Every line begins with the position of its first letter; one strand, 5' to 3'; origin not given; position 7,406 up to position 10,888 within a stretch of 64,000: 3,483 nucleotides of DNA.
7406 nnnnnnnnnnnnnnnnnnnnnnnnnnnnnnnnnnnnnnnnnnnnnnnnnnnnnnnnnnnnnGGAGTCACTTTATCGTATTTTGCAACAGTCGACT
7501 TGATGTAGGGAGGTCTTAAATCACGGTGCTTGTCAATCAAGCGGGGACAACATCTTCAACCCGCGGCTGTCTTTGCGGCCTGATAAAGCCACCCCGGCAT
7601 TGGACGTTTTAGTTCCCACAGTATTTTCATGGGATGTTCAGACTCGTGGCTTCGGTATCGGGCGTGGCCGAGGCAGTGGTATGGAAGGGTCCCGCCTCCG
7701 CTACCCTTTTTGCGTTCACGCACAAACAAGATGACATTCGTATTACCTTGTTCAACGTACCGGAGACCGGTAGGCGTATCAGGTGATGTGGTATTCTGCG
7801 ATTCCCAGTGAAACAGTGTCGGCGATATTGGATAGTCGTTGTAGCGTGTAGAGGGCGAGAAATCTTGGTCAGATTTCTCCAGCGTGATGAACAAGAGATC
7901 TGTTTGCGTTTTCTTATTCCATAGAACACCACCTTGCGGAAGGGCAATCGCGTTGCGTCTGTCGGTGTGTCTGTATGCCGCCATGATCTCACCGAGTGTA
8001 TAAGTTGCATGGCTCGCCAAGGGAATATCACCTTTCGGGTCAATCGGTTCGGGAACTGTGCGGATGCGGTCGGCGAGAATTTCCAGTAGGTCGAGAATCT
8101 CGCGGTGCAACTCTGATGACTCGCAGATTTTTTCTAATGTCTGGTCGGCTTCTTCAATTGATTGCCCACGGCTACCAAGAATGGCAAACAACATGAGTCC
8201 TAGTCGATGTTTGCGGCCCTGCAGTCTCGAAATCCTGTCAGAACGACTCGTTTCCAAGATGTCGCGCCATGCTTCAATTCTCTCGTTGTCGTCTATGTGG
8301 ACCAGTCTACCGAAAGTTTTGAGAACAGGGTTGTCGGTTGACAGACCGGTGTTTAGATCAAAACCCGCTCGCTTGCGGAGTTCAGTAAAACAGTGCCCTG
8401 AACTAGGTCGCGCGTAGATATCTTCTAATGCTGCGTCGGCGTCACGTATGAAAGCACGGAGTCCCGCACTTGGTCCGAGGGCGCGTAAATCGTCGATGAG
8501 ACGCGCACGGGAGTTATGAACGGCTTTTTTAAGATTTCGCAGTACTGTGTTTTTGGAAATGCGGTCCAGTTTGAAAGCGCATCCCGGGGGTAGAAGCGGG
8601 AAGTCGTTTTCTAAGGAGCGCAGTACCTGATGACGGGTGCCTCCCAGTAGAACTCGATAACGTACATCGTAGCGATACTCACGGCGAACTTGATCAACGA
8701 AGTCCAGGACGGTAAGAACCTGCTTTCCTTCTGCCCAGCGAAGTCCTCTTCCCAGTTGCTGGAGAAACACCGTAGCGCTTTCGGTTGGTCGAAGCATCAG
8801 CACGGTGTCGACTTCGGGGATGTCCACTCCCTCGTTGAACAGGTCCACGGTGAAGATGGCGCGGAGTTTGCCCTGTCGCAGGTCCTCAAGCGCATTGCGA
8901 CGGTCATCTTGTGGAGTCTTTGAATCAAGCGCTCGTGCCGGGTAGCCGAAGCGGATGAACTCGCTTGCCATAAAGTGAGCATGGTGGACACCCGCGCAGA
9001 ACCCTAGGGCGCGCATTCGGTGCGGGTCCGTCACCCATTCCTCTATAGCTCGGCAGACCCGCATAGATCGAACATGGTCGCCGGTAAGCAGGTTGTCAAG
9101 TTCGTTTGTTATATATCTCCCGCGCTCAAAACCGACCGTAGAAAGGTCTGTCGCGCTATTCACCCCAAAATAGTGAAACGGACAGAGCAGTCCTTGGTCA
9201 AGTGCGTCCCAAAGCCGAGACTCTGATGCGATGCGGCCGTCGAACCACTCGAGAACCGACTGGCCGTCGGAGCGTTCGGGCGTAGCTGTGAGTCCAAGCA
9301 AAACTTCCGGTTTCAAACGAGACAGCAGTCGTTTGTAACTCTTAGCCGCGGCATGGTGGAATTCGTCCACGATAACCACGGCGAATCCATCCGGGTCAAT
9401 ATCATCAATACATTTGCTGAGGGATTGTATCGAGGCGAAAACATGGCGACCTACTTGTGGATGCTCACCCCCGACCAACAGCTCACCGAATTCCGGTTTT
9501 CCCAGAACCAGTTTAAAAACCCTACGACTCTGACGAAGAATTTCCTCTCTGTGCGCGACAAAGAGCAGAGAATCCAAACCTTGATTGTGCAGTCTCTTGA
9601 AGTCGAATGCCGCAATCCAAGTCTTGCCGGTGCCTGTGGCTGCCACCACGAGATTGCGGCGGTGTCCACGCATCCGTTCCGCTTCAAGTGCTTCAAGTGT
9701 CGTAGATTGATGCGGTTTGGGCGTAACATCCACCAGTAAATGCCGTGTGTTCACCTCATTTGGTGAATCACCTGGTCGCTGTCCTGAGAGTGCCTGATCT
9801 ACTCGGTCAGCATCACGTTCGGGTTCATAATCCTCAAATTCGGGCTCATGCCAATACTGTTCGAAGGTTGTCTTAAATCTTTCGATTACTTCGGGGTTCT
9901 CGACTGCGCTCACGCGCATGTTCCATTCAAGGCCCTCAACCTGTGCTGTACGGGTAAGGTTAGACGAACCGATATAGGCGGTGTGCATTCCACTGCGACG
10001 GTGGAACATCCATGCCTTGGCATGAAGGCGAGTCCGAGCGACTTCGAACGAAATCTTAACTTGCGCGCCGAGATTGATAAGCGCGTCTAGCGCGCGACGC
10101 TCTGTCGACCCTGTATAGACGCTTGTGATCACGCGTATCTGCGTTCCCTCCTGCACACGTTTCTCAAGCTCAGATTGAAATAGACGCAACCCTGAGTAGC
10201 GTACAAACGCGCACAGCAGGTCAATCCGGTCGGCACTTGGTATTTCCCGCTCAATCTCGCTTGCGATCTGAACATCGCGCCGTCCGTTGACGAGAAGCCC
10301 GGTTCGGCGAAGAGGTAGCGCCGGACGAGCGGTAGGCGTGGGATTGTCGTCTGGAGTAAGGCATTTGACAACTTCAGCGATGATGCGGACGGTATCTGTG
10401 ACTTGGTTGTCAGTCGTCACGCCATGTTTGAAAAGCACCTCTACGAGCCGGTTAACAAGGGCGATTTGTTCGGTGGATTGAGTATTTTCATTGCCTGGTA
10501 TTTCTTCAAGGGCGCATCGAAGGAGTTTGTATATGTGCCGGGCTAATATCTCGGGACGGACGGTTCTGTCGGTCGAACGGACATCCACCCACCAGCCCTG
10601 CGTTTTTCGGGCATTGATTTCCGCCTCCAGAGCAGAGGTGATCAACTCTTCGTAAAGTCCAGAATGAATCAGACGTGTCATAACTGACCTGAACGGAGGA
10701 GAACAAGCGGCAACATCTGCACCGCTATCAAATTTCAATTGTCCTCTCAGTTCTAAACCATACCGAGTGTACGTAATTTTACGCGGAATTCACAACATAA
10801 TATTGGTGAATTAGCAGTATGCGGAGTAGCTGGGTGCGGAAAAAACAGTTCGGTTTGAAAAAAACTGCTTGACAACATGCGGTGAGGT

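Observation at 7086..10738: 1060-aa PLD(HKD)-nuclease / SF2 helicase / DUF3427-type fusion with a convergent small basic protein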

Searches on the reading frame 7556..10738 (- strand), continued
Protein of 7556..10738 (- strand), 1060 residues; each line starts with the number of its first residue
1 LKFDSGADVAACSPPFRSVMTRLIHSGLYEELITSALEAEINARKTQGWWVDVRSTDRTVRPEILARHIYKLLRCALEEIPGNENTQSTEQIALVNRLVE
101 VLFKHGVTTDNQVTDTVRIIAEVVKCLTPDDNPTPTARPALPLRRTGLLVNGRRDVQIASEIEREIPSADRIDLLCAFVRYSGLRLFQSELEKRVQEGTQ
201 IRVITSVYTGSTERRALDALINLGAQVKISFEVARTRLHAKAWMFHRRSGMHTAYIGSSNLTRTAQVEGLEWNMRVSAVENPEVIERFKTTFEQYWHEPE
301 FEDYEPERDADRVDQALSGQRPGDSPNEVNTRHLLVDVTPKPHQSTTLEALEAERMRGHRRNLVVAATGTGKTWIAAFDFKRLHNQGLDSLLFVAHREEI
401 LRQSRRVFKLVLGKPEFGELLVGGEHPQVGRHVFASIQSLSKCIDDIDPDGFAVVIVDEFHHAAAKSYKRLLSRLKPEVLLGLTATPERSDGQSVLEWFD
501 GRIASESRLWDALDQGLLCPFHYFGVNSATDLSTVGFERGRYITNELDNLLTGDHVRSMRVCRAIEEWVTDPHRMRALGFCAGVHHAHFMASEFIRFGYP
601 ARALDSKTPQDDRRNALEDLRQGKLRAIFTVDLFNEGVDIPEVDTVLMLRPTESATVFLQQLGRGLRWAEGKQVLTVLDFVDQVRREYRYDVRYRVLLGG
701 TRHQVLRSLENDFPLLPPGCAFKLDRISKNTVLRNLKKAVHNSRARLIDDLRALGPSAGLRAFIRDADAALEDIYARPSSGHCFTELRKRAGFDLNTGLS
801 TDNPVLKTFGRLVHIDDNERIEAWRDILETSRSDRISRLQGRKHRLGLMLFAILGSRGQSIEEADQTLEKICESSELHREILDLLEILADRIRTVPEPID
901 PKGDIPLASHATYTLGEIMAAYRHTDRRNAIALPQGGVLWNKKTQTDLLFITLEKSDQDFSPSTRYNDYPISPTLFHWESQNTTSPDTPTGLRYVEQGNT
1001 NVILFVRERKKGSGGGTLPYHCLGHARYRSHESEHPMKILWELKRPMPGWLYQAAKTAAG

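Call 62: find_homologous_proteins(query=L060:7983-11024:+, max_evalue=1e-20)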
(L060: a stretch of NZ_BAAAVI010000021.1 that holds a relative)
Query L060:7983-11024:+ (1013 aa): 8000 proteins with E <= 1e-20 among 8000 candidates; the best 120 are listed.
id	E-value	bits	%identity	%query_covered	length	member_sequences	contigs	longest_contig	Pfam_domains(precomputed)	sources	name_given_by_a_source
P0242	0.0e+0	2128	91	100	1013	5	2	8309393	PF00270.36,PF13091.13,PF11907.14,PF18766.8,PF00271.38,PF04851.22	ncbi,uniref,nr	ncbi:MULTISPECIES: DEAD/DEAH box helicase [Streptosporangium]|uniref:Superfamily II DNA or RNA helic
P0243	0.0e+0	2068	89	100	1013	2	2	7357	PF00270.36,PF13091.13,PF11907.14,PF18766.8,PF00271.38,PF04851.22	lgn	-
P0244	0.0e+0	2052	89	100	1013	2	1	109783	PF00270.36,PF13091.13,PF11907.14,PF18766.8,PF00271.38,PF04851.22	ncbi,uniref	ncbi:DEAD/DEAH box helicase [Streptosporangium saharense]|uniref:DEAD/DEAH box helicase n=1 Tax=Stre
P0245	0.0e+0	2037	88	100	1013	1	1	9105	PF00270.36,PF13091.13,PF11907.14,PF18766.8,PF00271.38,PF04851.22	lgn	-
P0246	0.0e+0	2025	88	100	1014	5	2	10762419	PF00270.36,PF13091.13,PF11907.14,PF18766.8,PF00271.38,PF04851.22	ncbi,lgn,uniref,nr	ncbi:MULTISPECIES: DUF3427 domain-containing protein [unclassified Streptosporangium]|uniref:DUF3427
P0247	0.0e+0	2020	87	100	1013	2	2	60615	PF00270.36,PF13091.13,PF11907.14,PF18766.8,PF00271.38,PF04851.22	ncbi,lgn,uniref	ncbi:DUF3427 domain-containing protein [Streptosporangium sp. NPDC001681]|uniref:DEAD/DEAH box helic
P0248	0.0e+0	1893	82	100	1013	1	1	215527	PF00270.36,PF13091.13,PF11907.14,PF18766.8,PF00271.38,PF04851.22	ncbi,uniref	ncbi:DUF3427 domain-containing protein [Streptosporangium sp. NPDC000239]|uniref:DUF3427 domain-cont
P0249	0.0e+0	1684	75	100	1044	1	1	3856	PF00270.36,PF13091.13,PF11907.14,PF18766.8,PF00271.38,PF04851.22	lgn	-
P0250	0.0e+0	1294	60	100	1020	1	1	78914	PF00270.36,PF13091.13,PF11907.14,PF18766.8,PF00271.38,PF04851.22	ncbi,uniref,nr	ncbi:DUF3427 domain-containing protein [Acrocarpospora catenulata]|uniref:DUF3427 domain-containing 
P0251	0.0e+0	1293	59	100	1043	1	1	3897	PF00270.36,PF13091.13,PF11907.14,PF18766.8,PF00271.38,PF04851.22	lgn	-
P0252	0.0e+0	1292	60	100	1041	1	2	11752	PF00270.36,PF13091.13,PF11907.14,PF00271.38,PF04851.22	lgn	-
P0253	0.0e+0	1291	60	100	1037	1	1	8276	PF00270.36,PF13091.13,PF11907.14,PF18766.8,PF00271.38,PF04851.22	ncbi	-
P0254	0.0e+0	1284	59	100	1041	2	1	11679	PF00270.36,PF13091.13,PF11907.14,PF18766.8,PF00271.38,PF04851.22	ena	-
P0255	0.0e+0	1284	60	100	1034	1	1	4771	PF00270.36,PF13091.13,PF11907.14,PF18766.8,PF00271.38,PF04851.22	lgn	-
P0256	0.0e+0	1280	59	100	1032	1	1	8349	PF00270.36,PF13091.13,PF11907.14,PF18766.8,PF00271.38,PF04851.22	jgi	jgi:superfamily II DNA or RNA helicase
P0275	0.0e+0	1269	59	100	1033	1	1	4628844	PF00270.36,PF13091.13,PF11907.14,PF18766.8,PF00271.38,PF04851.22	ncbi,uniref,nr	ncbi:DUF3427 domain-containing protein [Geodermatophilus sp. DSM 44513]|uniref:DUF3427 domain-contai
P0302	0.0e+0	1262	59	100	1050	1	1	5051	PF00270.36,PF13091.13,PF11907.14,PF18766.8,PF00271.38,PF04851.22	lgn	-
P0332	0.0e+0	1254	59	100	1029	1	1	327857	PF00270.36,PF13091.13,PF11907.14,PF18766.8,PF00271.38,PF04851.22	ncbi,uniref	ncbi:DUF3427 domain-containing protein [Micromonospora sp. NPDC050417]|uniref:DUF3427 domain-contain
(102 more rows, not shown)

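Call 63: search_protein_families(library=padloc, proteins=[P0242, P0275, P0332], max_evalue=1e-50)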
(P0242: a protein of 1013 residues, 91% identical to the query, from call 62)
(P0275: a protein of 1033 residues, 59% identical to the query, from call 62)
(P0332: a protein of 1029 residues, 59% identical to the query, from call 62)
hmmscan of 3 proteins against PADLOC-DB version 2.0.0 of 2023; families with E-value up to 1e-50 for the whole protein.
P0242 (1013 aa): 2 families
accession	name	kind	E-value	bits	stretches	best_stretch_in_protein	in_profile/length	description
PDLC03659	mREase_IV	-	4.6e-268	889.9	1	113-1007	15-938/945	Type IV methyl-directed restriction enzyme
PDLC03658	mREase_IV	-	7.6e-86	286.7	1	124-668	31-567/953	Type IV methyl-directed restriction enzyme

P0275 (1033 aa): 2 families
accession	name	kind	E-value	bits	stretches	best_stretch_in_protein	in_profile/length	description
PDLC03659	mREase_IV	-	5.2e-294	975.8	1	113-1028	10-937/945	Type IV methyl-directed restriction enzyme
PDLC03658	mREase_IV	-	3.2e-80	268.1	1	127-671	29-565/953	Type IV methyl-directed restriction enzyme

P0332 (1029 aa): 2 families
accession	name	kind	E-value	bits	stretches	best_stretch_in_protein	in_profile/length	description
PDLC03659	mREase_IV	-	2.1e-278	924.2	1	114-1022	11-937/945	Type IV methyl-directed restriction enzyme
PDLC03658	mREase_IV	-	8.1e-77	256.8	1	127-673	29-570/953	Type IV methyl-directed restriction enzyme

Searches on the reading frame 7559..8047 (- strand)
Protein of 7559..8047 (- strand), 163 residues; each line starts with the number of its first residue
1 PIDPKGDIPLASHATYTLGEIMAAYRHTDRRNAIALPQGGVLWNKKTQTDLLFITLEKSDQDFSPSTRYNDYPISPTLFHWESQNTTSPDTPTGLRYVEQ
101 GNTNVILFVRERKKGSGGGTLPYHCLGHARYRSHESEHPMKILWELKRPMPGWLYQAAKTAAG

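Call 55: search_solved_structures(query=A3, max_evalue=10, show_alignments=3)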
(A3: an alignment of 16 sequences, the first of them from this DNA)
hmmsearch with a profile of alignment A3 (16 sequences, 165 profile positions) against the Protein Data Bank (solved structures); distinct sequences matched with E-value up to 10: 3.
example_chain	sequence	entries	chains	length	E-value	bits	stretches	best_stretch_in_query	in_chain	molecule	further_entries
7clg_A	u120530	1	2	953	7.3e-05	25.8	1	51-135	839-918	Putative helicase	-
9bli_C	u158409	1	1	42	1.2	12.2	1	102-131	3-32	Integrase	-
6g41_A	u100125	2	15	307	1.8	11.6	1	70-118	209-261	Minor capsid protein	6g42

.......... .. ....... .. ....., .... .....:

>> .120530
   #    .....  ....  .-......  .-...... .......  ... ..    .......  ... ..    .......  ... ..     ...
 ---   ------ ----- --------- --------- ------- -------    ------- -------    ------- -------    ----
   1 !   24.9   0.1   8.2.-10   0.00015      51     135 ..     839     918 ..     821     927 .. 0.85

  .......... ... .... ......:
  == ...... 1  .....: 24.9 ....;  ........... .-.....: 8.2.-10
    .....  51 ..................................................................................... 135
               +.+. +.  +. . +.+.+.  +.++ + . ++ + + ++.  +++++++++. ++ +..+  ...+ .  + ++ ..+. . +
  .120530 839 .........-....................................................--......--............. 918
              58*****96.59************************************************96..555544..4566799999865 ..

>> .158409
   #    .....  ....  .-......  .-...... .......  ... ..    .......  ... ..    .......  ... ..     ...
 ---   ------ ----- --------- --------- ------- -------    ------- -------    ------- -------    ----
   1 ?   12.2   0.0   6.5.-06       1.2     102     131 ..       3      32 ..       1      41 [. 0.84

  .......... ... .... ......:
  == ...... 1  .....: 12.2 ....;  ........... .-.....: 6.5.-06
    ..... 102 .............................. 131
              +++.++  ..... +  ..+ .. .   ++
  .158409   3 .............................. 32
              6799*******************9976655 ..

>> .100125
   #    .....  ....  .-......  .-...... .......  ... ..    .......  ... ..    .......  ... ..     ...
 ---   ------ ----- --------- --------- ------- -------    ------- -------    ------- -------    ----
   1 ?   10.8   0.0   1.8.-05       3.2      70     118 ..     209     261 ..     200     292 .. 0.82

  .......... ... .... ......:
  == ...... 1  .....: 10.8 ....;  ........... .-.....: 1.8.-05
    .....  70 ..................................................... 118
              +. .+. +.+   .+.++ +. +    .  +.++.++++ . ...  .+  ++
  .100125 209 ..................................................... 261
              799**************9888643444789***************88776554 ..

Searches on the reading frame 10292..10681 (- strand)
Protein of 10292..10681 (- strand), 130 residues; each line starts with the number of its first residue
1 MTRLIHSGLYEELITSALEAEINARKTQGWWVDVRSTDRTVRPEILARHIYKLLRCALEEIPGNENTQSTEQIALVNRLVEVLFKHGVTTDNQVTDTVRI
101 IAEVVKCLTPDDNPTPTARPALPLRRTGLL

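Call 41: search_protein_representatives(protein=window:10292-10681:-)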
Query: 130 residues. Proteins with E-value up to 0.001 (for the whole library): 85; up to 1e-10: 25; up to 1e-30: 7. The best 85 are listed.
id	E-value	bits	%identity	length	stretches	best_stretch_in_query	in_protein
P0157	2.5e-38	147.2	56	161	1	1-130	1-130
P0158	1.0e-34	135.6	61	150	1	1-106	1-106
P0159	1.7e-34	134.9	62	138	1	1-106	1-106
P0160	7.4e-33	129.5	63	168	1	1-98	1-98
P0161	8.2e-33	129.4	52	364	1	1-130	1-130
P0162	1.4e-31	125.4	49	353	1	3-130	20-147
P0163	3.6e-31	124.1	53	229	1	13-130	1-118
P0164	2.4e-29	118.2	66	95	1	1-89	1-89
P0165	8.8e-29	116.4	50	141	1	1-114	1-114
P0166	7.8e-27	110.1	54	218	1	1-130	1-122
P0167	7.9e-25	103.6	58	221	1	33-130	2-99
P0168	1.5e-24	102.7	63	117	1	1-89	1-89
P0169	2.6e-24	101.9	55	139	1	1-92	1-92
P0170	4.9e-24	101.1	42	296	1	1-130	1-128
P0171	9.9e-22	93.6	44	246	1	1-130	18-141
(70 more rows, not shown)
